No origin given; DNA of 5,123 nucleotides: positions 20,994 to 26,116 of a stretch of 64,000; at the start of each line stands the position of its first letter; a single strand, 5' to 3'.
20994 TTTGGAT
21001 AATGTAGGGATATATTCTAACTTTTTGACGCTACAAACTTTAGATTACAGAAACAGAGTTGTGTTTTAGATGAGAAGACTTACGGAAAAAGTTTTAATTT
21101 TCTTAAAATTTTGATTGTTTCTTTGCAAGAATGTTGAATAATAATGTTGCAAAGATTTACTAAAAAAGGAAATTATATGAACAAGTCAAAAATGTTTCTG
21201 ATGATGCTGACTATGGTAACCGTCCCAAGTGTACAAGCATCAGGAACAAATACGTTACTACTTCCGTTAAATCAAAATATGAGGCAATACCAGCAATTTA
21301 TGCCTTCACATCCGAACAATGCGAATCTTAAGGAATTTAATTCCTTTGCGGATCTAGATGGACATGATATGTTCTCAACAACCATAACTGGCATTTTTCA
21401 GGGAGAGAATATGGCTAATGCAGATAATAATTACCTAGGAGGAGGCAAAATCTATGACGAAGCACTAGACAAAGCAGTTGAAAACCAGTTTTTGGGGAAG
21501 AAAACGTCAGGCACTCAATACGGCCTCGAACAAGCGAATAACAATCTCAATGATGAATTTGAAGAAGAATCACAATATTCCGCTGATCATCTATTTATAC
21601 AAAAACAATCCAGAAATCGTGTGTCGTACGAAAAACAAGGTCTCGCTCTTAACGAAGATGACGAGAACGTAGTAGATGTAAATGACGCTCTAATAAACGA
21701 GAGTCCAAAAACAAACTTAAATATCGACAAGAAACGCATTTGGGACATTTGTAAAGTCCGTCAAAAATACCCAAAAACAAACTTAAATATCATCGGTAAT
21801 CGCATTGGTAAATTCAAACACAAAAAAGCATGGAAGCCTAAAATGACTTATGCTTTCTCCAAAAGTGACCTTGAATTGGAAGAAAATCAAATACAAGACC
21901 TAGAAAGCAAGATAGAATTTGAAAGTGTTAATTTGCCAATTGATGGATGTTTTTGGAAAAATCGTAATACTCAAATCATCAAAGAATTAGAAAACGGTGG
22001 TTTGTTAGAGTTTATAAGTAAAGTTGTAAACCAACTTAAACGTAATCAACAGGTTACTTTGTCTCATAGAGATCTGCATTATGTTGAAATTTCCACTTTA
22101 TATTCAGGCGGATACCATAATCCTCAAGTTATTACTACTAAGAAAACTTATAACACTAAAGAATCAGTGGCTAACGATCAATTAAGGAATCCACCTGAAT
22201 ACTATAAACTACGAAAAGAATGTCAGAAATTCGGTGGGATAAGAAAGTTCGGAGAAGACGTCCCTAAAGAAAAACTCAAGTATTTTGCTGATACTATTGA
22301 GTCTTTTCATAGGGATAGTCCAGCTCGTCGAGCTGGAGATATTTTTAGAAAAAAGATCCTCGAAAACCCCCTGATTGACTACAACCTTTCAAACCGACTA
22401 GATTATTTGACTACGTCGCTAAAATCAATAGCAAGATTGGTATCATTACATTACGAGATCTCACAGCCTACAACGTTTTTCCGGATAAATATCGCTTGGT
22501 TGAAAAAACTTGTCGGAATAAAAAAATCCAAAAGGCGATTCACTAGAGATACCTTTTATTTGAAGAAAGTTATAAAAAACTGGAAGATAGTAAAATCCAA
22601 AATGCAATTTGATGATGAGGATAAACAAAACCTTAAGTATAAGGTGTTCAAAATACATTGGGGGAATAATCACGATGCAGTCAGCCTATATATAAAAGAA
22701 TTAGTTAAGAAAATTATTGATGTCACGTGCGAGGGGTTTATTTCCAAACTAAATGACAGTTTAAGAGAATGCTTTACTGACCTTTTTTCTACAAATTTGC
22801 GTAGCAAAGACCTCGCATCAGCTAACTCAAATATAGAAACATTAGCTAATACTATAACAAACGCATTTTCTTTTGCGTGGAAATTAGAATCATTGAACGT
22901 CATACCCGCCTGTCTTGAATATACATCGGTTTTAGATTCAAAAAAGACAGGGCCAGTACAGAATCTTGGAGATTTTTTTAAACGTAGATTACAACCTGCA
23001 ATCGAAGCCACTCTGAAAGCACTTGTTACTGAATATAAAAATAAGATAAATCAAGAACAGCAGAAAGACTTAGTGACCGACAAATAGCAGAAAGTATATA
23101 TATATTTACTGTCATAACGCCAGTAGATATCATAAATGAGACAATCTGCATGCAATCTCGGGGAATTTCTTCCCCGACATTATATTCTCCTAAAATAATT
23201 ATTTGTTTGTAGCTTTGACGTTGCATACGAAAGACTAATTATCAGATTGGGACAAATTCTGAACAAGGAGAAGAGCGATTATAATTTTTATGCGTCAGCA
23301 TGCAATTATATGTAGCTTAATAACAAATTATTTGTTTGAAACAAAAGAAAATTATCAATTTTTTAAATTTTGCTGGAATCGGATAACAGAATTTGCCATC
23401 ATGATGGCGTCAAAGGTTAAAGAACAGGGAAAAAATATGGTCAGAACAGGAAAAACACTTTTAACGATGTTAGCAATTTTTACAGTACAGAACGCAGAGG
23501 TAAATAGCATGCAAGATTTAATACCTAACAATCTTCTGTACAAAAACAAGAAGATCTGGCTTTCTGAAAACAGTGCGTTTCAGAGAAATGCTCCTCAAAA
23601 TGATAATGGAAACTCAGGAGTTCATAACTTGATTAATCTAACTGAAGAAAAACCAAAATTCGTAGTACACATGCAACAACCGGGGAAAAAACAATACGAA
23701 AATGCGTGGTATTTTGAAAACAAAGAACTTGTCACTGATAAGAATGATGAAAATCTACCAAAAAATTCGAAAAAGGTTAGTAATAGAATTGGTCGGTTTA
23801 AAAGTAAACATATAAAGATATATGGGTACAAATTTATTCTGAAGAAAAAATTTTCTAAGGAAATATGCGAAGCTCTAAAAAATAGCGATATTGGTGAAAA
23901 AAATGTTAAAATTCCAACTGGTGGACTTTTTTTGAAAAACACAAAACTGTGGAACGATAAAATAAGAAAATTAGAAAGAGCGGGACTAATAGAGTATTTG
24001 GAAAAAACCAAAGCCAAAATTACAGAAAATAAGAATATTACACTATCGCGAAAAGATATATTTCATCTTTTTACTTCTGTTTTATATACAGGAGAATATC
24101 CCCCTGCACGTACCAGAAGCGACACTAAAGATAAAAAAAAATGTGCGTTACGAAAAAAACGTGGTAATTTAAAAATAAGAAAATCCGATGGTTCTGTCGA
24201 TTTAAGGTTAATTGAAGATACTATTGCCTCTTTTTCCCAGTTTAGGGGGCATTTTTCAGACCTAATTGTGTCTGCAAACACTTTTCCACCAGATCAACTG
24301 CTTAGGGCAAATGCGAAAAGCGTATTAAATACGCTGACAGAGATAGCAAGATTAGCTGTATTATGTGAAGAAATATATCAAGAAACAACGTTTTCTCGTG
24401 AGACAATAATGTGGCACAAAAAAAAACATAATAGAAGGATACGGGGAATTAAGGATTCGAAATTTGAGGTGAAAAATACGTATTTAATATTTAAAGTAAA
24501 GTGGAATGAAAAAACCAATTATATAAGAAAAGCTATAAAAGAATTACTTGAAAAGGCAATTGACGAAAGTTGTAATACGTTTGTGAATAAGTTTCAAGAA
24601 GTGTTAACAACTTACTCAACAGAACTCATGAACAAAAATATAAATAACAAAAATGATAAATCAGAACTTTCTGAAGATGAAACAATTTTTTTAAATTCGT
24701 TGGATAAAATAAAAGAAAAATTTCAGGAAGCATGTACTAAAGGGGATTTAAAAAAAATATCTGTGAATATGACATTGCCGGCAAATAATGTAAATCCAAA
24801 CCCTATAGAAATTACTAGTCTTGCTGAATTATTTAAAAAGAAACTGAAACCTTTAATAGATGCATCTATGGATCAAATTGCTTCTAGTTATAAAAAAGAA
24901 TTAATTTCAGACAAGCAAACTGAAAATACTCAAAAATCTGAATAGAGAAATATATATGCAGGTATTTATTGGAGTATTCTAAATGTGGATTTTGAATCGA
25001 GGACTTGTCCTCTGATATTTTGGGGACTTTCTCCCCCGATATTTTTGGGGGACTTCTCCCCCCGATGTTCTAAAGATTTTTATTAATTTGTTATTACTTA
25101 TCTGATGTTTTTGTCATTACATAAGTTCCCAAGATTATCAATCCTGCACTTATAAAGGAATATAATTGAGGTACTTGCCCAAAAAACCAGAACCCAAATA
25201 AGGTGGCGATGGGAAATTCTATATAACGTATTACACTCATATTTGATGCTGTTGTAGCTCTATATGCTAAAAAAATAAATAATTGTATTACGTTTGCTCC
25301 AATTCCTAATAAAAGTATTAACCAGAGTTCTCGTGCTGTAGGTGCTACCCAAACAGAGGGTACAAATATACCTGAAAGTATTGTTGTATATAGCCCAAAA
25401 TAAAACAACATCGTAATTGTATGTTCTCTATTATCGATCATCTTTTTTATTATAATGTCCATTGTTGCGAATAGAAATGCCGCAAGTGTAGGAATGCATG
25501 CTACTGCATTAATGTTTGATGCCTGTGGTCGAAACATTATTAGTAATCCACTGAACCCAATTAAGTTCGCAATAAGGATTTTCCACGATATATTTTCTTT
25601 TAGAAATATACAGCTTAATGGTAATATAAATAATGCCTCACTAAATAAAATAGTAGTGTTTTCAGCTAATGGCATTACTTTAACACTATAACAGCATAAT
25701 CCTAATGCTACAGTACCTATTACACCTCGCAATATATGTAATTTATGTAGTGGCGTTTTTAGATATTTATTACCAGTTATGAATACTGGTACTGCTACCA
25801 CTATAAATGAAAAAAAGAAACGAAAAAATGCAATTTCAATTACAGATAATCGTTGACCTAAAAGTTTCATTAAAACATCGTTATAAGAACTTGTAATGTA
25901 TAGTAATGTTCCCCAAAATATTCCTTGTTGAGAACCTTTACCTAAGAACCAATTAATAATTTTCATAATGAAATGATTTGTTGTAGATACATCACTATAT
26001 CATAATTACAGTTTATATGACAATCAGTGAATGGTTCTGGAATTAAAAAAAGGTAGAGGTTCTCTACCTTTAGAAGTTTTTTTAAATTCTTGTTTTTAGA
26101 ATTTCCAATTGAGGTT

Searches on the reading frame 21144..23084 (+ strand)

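Call 21: search_protein_families(library=pfam, proteins=[window:21144-23084:+], max_evalue=0.00001)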
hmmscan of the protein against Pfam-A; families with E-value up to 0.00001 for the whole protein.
window:21144-23084:+ (647 aa): 0 families

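Call 52: search_protein_families(library=ncbifam, proteins=[window:21144-23084:+], max_evalue=0.01)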
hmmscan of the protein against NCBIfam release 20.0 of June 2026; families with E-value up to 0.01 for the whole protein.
window:21144-23084:+ (647 aa): 0 families

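Call 90: search_protein_families(library=pfam, proteins=[window:21144-23084:+], max_evalue=5)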
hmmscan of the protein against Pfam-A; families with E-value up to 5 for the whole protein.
window:21144-23084:+ (647 aa): 1 family
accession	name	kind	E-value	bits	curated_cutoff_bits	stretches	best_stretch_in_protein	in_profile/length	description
PF18546.6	MetOD1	-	0.08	13.4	23.8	0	529-573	18-62/142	Methanogen output domain 1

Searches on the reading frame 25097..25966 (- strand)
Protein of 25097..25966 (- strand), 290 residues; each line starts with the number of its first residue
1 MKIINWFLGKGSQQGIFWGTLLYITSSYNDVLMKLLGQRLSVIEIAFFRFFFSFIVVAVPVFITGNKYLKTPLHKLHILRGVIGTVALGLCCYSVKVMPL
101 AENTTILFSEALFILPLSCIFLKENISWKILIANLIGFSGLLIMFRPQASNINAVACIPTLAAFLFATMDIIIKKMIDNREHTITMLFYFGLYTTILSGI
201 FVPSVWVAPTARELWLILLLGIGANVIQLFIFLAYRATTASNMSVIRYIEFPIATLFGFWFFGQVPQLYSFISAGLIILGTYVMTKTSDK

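Call 21: search_protein_families(library=pfam, proteins=[window:25097-25966:-], max_evalue=0.00001)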
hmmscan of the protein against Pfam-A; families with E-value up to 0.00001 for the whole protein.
window:25097-25966:- (290 aa): 1 family
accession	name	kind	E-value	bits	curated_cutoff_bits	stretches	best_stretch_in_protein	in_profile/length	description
PF00892.27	EamA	-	1e-25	91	28.2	2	15-145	3-134/135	EamA-like transporter family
